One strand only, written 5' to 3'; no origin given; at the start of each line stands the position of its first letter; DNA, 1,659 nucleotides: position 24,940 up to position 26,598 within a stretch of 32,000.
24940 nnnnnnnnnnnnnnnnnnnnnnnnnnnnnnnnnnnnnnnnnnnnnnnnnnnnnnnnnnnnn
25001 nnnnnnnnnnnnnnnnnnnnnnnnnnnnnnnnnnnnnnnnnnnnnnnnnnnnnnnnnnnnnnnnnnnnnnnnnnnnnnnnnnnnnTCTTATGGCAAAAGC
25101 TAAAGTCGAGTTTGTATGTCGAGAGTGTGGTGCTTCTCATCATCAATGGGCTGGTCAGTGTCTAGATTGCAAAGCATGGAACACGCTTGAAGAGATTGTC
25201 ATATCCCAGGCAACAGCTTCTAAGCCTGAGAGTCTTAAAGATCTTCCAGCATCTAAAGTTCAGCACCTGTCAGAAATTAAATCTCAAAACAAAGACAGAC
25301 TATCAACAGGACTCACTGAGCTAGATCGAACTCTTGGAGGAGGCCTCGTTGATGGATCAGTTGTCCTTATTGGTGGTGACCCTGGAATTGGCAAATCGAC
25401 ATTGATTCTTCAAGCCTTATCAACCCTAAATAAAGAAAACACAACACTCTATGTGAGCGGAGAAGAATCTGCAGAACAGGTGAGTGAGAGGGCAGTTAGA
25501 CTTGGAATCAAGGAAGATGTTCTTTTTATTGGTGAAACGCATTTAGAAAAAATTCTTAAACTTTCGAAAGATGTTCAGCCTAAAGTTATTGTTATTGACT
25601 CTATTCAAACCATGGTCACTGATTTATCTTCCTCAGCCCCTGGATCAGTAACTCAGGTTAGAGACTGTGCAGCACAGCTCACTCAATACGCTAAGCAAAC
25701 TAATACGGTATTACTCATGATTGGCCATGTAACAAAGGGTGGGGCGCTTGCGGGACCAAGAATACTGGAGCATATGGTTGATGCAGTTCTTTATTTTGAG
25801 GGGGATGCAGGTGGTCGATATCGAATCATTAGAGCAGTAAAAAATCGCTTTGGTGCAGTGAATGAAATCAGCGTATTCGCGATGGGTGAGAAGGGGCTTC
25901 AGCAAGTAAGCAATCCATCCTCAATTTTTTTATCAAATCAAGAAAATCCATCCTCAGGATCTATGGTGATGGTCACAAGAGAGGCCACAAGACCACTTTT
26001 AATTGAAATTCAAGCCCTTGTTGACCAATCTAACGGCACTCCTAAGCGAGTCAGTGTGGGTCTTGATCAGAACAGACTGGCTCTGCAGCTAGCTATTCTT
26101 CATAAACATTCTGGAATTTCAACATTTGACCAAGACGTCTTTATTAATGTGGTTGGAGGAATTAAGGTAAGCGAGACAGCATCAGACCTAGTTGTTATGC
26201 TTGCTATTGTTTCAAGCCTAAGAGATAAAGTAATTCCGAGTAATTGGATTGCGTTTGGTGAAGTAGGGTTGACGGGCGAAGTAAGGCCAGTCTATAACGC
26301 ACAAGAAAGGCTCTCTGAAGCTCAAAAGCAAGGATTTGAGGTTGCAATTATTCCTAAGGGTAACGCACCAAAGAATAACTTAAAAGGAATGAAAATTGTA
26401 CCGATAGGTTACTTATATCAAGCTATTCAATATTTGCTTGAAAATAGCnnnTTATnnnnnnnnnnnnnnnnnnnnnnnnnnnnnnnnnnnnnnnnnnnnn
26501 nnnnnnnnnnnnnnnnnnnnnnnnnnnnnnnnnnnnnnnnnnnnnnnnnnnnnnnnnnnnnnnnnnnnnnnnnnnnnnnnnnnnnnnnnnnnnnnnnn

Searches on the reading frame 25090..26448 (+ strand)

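Call 8: search_protein_families(library=pfam, proteins=[window:25090-26448:+], max_evalue=0.0001)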
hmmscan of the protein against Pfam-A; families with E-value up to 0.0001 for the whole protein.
window:25090-26448:+ (453 aa): 12 families
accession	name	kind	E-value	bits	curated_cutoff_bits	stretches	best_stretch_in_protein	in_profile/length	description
PF06745.19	ATPase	-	3e-18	66.5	26.6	2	72-140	2-72/231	KaiC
PF13481.12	AAA_25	-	8.5e-12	45.5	27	1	62-218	6-194/195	AAA domain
PF18073.7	Zn_ribbon_LapB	-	2.8e-11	43.3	25.7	1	8-35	1-28/28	Rubredoxin metal binding domain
PF03796.21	DnaB_C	-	9.8e-10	38.7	27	1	71-136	2-68/255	DnaB-like helicase C terminal domain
PF13541.12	ChlI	-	3.4e-09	37.1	27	1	339-425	34-121/121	Subunit ChlI of Mg-chelatase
PF23442.1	DUF7125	-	2.1e-07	30.7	29.1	1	70-238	3-164/207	Family of unknown function (DUF7125)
PF00154.27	RecA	-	3.7e-07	30.3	27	1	56-177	18-144/262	recA bacterial DNA recombination protein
PF07088.17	GvpD_P-loop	-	1.2e-06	29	24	1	89-161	10-74/189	GvpD gas vesicle protein, P-loop domain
PF05362.19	Lon_C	-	7.5e-06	26.1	21.1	1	348-434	94-187/205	Lon protease (S16) C-terminal proteolytic domain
PF13401.12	AAA_22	-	1.7e-05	25.6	27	1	90-212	6-122/130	AAA domain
PF13191.12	AAA_16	-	2.4e-05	25.3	32.6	0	88-124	21-58/167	AAA ATPase domain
PF00004.35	AAA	-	9.1e-05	23.3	21.2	0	92-200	1-91/131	ATPase family associated with various cellular activities (AAA)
